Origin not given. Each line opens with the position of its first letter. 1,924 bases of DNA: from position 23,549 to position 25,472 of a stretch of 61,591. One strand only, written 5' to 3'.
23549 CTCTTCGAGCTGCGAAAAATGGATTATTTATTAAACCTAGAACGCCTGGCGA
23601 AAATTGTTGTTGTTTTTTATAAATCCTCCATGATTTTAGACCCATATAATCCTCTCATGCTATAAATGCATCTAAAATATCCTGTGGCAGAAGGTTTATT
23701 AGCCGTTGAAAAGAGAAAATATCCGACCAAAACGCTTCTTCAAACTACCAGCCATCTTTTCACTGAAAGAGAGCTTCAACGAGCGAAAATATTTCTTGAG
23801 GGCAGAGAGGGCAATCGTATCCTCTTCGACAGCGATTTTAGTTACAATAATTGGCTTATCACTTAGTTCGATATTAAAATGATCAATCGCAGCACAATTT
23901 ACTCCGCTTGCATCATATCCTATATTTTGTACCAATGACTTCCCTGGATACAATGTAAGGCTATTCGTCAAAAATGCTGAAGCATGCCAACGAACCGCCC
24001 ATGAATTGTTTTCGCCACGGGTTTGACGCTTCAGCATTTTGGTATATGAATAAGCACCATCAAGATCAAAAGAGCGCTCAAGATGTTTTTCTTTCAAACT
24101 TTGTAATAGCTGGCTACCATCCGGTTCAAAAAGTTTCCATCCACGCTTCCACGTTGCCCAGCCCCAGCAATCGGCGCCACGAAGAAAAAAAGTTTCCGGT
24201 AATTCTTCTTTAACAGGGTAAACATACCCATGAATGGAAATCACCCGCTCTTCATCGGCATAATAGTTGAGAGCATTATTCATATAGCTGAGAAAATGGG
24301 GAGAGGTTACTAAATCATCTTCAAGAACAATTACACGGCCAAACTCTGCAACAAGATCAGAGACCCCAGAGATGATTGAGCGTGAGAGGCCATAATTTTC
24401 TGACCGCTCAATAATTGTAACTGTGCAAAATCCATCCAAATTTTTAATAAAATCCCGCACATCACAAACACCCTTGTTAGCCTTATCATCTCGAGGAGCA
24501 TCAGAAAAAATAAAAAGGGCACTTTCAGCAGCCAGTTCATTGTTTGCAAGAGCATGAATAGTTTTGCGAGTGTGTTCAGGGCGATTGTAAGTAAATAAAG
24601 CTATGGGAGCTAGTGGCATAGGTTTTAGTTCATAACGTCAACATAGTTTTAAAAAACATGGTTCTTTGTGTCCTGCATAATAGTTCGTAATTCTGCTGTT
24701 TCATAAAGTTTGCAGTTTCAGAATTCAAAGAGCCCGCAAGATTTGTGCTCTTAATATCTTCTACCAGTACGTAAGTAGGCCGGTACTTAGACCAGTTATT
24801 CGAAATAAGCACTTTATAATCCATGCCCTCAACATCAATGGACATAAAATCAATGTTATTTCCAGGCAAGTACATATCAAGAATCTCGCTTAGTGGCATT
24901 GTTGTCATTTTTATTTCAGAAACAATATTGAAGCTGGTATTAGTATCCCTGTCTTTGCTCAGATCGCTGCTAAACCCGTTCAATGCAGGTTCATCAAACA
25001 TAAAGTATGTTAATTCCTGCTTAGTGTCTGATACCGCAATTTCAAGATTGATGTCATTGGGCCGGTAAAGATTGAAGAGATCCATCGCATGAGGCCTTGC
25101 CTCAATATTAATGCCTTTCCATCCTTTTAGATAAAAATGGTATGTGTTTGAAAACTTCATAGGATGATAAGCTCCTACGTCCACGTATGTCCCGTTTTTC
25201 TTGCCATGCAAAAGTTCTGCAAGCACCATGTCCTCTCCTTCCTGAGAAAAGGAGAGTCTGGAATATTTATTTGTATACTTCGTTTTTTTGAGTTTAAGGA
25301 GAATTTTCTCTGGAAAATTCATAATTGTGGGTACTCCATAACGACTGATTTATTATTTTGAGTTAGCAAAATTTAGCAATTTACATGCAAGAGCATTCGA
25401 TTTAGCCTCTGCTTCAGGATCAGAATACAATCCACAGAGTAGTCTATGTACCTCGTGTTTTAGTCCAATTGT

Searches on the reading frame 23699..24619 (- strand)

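Call 5: search_protein_families(library=pfam, proteins=[window:23699-24619:-], max_evalue=0.1)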
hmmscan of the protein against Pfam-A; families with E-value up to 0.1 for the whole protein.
window:23699-24619:- (306 aa): 3 families
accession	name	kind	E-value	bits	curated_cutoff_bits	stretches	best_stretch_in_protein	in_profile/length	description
PF03071.21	GNT-I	-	0.00055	19.3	25.4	1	2-129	93-228/434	GNT-I family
PF00535.33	Glycos_transf_2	-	0.0017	18.8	23.3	1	9-117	5-103/168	Glycosyl transferase family 2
PF13641.12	Glyco_tranf_2_3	-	0.0046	17.4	27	1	10-117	9-111/230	Glycosyltransferase like family 2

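Call 6: search_protein_families(library=ncbifam, proteins=[window:23699-24619:-], max_evalue=0.1)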
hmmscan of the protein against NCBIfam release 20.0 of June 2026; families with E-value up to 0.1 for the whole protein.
window:23699-24619:- (306 aa): 1 family
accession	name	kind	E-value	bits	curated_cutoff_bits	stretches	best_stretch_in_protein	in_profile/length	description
NF041875.1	EPS_EpsD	equivalog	0.022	14.2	370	1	8-116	5-103/325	exopolysaccharide biosynthesis glycosyltransferase EpsD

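Call 77: search_protein_families(library=ncbifam, proteins=[window:23699-24619:-], max_evalue=0.01)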
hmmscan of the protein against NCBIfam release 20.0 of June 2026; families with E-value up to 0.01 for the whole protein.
window:23699-24619:- (306 aa): 0 families

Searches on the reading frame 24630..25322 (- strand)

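Call 5: search_protein_families(library=pfam, proteins=[window:24630-25322:-], max_evalue=0.1)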
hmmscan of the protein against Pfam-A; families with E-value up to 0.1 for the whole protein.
window:24630-25322:- (230 aa): 1 family
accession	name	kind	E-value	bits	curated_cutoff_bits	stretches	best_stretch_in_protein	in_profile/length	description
PF05050.19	Methyltransf_21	-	9.8e-21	75.1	22.7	1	48-214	1-173/173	Methyltransferase FkbM domain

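Call 6: search_protein_families(library=ncbifam, proteins=[window:24630-25322:-], max_evalue=0.1)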
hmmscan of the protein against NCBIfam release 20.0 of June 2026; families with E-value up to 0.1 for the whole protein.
window:24630-25322:- (230 aa): 1 family
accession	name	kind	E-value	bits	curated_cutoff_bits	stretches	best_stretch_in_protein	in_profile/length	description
TIGR01444.1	fkbM_fam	subfamily_domain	1.6e-09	38.3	37.7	1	45-185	1-139/143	FkbM family methyltransferase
